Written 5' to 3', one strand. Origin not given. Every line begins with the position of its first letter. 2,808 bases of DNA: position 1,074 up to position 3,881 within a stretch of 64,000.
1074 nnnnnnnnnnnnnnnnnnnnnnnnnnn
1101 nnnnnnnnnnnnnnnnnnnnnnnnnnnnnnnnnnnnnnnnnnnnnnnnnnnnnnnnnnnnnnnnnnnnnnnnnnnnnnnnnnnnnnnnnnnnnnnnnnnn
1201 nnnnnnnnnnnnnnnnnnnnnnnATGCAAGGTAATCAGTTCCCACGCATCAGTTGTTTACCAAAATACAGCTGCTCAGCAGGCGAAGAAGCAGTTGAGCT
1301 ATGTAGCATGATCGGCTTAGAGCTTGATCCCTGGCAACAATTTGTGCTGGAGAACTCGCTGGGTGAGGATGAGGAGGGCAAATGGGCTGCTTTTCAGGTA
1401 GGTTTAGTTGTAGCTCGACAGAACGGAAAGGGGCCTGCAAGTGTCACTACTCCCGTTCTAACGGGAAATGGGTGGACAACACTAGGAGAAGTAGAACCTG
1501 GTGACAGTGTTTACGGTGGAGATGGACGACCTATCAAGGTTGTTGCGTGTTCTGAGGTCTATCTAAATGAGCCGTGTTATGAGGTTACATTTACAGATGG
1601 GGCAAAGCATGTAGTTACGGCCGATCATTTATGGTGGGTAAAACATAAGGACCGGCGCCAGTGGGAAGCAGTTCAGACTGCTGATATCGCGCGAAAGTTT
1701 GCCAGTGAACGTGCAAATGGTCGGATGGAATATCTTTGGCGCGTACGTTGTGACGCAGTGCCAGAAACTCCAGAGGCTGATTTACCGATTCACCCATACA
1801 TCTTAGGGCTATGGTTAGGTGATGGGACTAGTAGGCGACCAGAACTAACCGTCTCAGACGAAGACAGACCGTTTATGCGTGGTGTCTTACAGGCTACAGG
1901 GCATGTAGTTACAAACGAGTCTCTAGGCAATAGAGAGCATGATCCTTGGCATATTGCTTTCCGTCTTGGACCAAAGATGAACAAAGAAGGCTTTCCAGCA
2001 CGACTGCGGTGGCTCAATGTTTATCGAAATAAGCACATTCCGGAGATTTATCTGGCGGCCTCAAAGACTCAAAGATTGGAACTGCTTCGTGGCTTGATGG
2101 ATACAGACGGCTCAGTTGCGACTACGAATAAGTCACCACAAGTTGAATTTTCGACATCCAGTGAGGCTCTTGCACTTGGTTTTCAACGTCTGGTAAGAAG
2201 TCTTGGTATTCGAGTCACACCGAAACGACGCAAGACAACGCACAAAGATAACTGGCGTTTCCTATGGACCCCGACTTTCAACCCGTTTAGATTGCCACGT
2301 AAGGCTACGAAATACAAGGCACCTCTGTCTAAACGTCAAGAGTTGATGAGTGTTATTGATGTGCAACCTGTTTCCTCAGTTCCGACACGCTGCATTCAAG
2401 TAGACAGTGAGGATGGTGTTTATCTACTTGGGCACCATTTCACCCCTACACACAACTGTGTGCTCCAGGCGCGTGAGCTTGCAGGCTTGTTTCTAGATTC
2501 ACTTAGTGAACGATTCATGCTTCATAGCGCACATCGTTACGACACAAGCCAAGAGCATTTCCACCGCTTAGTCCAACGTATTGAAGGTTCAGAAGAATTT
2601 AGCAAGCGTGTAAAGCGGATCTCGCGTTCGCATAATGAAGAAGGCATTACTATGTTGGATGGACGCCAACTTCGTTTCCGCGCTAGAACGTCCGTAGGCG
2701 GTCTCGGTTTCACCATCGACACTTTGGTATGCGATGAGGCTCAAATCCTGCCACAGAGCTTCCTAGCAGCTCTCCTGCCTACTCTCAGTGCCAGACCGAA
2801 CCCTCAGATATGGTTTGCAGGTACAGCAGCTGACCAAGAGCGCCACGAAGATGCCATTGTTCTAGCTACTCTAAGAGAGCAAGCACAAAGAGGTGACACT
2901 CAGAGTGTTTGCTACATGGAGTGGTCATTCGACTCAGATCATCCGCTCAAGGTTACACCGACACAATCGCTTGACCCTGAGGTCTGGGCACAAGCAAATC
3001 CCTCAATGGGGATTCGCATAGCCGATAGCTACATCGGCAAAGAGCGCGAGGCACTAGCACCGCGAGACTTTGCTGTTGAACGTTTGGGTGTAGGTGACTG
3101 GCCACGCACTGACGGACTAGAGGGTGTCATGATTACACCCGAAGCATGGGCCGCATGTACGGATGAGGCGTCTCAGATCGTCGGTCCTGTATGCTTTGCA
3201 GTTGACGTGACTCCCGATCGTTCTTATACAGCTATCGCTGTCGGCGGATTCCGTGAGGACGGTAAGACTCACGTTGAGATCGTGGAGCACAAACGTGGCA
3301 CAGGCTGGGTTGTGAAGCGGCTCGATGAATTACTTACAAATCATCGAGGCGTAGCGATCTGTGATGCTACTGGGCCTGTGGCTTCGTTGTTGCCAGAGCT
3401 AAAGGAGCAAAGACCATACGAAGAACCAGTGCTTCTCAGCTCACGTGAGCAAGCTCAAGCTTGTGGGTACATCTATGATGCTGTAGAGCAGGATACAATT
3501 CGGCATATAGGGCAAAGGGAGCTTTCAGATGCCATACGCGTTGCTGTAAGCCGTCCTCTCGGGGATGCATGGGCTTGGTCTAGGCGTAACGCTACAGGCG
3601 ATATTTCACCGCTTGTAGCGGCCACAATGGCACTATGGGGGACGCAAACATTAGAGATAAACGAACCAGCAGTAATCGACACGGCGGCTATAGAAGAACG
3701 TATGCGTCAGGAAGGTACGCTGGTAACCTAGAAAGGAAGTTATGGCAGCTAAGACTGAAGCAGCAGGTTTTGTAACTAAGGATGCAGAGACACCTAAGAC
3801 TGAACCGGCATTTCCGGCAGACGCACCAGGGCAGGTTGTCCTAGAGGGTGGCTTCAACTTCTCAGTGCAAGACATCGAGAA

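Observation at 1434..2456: Intein with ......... endonuclease in the terminase large subunit P-loop; non-canonical N-terminal junction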

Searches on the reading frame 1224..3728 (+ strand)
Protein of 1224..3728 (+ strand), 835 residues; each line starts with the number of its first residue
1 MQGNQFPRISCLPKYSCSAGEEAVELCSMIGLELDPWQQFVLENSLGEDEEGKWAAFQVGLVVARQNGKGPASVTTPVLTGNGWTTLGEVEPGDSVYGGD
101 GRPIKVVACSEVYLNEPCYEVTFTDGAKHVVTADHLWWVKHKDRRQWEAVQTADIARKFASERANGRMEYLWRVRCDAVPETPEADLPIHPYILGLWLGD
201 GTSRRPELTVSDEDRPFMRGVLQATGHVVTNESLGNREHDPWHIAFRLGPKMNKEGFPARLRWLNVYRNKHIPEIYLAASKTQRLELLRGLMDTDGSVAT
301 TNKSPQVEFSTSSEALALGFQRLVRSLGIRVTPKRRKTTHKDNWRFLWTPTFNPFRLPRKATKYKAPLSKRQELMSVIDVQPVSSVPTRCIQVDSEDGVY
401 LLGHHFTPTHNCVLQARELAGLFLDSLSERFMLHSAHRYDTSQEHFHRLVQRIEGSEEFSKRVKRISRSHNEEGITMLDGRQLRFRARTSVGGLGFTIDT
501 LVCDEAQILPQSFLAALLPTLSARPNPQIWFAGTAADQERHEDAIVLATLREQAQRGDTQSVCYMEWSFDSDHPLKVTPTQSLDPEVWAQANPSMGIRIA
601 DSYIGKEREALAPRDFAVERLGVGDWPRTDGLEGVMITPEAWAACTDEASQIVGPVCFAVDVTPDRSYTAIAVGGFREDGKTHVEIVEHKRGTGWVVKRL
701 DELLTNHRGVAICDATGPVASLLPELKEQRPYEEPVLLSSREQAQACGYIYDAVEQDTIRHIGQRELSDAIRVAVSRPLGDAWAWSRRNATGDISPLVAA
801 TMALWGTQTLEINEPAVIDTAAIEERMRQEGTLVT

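Call 3: search_protein_families(library=pfam, proteins=[window:1224-3728:+], max_evalue=0.1)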
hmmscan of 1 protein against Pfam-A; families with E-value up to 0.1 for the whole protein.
window:1224-3728:+ (835 aa): 2 families
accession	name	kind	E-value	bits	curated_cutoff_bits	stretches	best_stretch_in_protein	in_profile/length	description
PF14528.11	LAGLIDADG_3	-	1e-13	51.8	22.5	1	283-347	2-63/82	LAGLIDADG-like domain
PF05204.19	Hom_end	-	2.1e-08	34.7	21.1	1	284-341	14-70/110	Homing endonuclease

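Call 4: search_protein_families(library=ncbifam, proteins=[window:1224-3728:+], max_evalue=0.1)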
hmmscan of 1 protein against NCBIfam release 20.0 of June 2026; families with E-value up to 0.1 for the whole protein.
window:1224-3728:+ (835 aa): 6 families
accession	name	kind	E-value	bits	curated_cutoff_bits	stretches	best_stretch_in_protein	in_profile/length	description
NF005852.0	PRK07773.1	equivalog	0.00016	20.1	780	1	269-345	597-678/886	replicative DNA helicase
NF038098.1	GyrA_w_intein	exception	0.0018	16.2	1850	1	269-334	321-387/1232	intein-containing DNA gyrase subunit A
NF045703.1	rSAM_Tes_intein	exception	0.014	13.1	1700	1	268-330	447-509/1040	tetraether lipid synthase Tes, intein-containing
NF011491.0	PRK14898.1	equivalog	0.028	12.4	783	1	133-332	190-383/860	DNA-directed RNA polymerase subunit A''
NF041296.1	RNAactase_tcmA_Halo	equivalog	0.038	11.9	700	0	688-716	130-158/746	tRNA(Met) cytidine acetyltransferase TmcA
NF038136.1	rSAM_Rv_intein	exception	0.052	12.4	700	1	75-154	80-161/574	intein-containing Rv2578c family radical SAM protein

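Call 6: find_homologous_proteins(query=window:1224-3728:+, max_evalue=0.001)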
Query window:1224-3728:+ (835 aa): 2187 proteins with E <= 0.001 among 8000 candidates; the best 120 are listed.
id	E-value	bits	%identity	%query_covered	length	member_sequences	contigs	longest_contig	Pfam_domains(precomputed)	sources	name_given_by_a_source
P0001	0.0e+0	1949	100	100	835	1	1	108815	PF05204.20,PF14528.12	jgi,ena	-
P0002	8.7e-290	982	55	96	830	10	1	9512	PF14528.12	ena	-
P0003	8.3e-275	932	53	98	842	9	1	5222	PF14528.12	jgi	jgi:hypothetical protein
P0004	2.1e-264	898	52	94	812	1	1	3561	PF14528.12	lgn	-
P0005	7.8e-264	896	51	99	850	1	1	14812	PF05204.20,PF14528.12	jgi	jgi:hypothetical protein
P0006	8.3e-261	886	51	98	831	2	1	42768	PF05204.20,PF14528.12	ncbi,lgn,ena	-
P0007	7.2e-234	797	48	96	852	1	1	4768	PF14528.12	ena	-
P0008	2.7e-233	795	48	97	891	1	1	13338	PF05204.20,PF14528.12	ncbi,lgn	-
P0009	6.1e-230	784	46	97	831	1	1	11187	PF05204.20,PF14528.12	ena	-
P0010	2.8e-227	775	46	96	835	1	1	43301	PF05204.20,PF14528.12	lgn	-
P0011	1.1e-224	766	51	53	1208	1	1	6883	PF05204.20,PF14528.12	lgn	-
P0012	1.1e-222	760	46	95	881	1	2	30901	PF05204.20,PF14528.12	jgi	jgi:hypothetical protein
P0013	1.5e-222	759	47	53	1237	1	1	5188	PF05204.20,PF14528.12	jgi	jgi:hypothetical protein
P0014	3.2e-218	745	45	99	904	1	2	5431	PF05204.20,PF14528.12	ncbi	-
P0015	2.7e-217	742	45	97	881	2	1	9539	PF05204.20,PF14528.12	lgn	-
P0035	2.1e-183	630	63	49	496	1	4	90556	-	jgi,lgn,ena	jgi:hypothetical protein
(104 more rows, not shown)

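Call 7: search_dna_similar(query=window:1224-3728:+, collection=phages, mode=protein, max_rows=40)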
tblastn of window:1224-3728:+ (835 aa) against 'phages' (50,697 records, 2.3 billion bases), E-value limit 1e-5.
Records with a match: 2767; places in all: 2786; records where one place covers at least 80% of the query: 35.
Best place of each record, by identity: <60% 2767.
By first word of the organism name: Mycobacterium 1203; Gordonia 303; Arthrobacter 226; Propionibacterium 200; Salmonella 185; Microbacterium 102; Streptococcus 74; Vibrio 67; Stx2a-converting 48; Cutibacterium 44; and 60 more.
By host as written in the record: Mycobacterium smegmatis mc2 155 797; Gordonia terrae 3612 248; Mycobacterium smegmatis mc#155 169; - 155; Arthrobacter sp. ATCC 21022 143; Propionibacterium acnes 98; Mycobacterium smegmatis mc2155 57; Microbacterium foliorum NRRL B-24224 55; and 391 more.
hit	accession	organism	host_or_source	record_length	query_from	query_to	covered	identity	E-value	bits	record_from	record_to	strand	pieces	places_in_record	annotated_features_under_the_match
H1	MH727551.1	Mycobacterium phage Kalah2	Mycobacterium smegmatis mc2 155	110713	1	813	97%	40.7%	3e-174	564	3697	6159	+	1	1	10: terminase large subunit | 9: hypothetical protein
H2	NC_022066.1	Mycobacterium phage Redno2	Mycobacterium smegmatis mc2 155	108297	1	813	97%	40.6%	2e-174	564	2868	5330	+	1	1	9: exonuclease | 8: terminase small subunit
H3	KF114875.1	Mycobacterium phage Redno2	Mycobacterium smegmatis mc2 155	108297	1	813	97%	40.6%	2e-174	564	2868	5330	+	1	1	9: terminase large subunit | 8: hypothetical protein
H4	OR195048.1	Mycobacterium phage Bombitas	Mycobacterium smegmatis mc2 155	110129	1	813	97%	40.6%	2e-174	564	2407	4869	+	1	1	7: terminase large subunit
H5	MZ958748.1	Mycobacterium phage JuicyJay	Mycobacterium smegmatis mc#155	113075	1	813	97%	40.6%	2e-174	564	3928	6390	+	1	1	11: terminase large subunit | 10: hypothetical protein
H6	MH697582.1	Mycobacterium phage Ejimix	Mycobacterium smegmatis mc2 155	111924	1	813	97%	40.6%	1e-173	562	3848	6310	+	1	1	11: terminase large subunit | 10: hypothetical protein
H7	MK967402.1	Mycobacterium phage NihilNomen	Mycobacterium smegmatis mc2155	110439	1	813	97%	40.6%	2e-173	561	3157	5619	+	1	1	9: terminase large subunit | 8: hypothetical protein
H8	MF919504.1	Mycobacterium phage DmpstrDiver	Mycobacterium smegmatis mc2 155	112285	1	813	97%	40.6%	2e-173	561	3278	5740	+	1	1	terminase large subunit | hypothetical protein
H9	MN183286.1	Mycobacterium phage Yeet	Mycobacterium smegmatis mc2 155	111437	1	813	97%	40.5%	4e-174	563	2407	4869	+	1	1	8: terminase large subunit | 7: hypothetical protein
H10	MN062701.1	Mycobacterium phage Dallas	Mycobacterium smegmatis mc2 155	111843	1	813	97%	40.5%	2e-173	561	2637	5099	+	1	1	9: terminase large subunit | 8: hypothetical protein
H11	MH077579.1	Mycobacterium phage Halley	Mycobacterium smegmatis mc2 155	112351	1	813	97%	40.5%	4e-173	560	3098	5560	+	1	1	10: terminase large subunit | 9: hypothetical protein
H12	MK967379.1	Mycobacterium phage HokkenD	Mycobacterium smegmatis mc2 155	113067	1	813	97%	40.5%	4e-173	560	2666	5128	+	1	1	5: terminase large subunit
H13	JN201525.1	Mycobacterium phage Thibault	Mycobacterium smegmatis mc2 155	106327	1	813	97%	40.5%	4e-173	560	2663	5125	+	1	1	6: terminase | 5: hypothetical protein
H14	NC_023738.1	Mycobacterium phage Thibault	Mycobacterium smegmatis mc2 155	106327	1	813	97%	40.5%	4e-173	560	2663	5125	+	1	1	6: exonuclease | 5: terminase small subunit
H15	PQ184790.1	Mycobacterium phage Dove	Mycobacterium smegmatis mc2 155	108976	1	813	97%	40.5%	4e-173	560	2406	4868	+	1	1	7: terminase large subunit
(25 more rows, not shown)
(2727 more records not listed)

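Call 47: find_encoding_contigs(protein=P0035, flank=8000, max_places=2)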
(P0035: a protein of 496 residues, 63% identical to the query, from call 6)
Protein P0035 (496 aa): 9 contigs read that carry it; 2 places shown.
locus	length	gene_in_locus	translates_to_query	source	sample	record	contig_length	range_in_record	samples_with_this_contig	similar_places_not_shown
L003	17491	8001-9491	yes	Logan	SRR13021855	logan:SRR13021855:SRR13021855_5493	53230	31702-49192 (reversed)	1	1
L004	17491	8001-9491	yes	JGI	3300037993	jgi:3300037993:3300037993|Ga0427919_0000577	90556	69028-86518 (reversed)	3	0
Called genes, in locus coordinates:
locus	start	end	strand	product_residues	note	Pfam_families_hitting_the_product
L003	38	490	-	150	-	PF04266:ASCH (weak)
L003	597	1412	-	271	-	-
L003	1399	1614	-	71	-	-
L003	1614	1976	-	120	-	-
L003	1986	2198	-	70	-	-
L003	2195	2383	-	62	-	-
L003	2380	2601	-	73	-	-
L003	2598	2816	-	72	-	-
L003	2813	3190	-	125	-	-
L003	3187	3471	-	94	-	-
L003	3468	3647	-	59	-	-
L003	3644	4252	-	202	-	PF20573:DUF6782 (faint)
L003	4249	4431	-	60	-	-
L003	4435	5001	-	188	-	PF07275:ArdA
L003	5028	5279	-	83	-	-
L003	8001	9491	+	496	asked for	-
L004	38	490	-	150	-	PF04266:ASCH (weak)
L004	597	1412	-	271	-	-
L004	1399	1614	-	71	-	-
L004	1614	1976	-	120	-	-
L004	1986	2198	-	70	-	-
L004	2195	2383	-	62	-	-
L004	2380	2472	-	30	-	-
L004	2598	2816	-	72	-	-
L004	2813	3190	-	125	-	-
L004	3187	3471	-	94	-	-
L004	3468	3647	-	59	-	-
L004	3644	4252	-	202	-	PF20573:DUF6782 (faint)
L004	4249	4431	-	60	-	-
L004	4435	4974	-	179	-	PF07275:ArdA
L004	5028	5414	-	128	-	-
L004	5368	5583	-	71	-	-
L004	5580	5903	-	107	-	-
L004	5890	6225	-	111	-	-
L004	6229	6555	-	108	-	-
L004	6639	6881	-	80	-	-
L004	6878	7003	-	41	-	-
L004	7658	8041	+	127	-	-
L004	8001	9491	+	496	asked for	-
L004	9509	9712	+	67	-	-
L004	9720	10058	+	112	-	-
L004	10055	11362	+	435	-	PF04860:Phage_portal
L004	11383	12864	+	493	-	PF27659:CHP02642 (weak), PF04586:Peptidase_S78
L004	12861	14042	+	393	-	-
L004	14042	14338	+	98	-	-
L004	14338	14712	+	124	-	-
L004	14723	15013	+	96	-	-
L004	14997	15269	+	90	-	-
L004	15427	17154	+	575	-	-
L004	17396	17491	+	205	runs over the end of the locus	-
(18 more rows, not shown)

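Call 48: find_encoding_contigs(protein=P0001, flank=3000, max_places=2)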
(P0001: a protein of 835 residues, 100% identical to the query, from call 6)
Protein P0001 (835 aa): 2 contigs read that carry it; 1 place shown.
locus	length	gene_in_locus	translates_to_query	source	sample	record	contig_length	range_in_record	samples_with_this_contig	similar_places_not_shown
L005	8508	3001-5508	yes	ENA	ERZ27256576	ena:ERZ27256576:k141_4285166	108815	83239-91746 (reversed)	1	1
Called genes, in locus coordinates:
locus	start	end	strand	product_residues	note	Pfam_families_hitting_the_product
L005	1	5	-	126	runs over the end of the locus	-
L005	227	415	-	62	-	-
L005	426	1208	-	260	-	PF23822:DUF7192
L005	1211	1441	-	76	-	-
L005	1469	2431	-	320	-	PF00004:AAA (weak), PF07728:AAA_5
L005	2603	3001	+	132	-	-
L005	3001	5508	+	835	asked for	PF05204:Hom_end (faint), PF14528:LAGLIDADG_3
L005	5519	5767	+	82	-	-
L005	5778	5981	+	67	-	-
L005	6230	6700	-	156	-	-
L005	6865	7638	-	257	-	PF02945:Endonuclease_7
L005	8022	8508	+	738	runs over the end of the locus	PF04860:Phage_portal, PF13403:Hint_2 (faint), PF14890:Intein_splicing, PF14528:LAGLIDADG_3 (weak), PF04860:Phage_portal (weak)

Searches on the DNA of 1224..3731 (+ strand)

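Call 5: search_dna_similar(query=window:1224-3731:+, collection=phages, mode=near, max_rows=20)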
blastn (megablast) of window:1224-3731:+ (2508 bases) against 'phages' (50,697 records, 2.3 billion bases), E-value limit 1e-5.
No match.
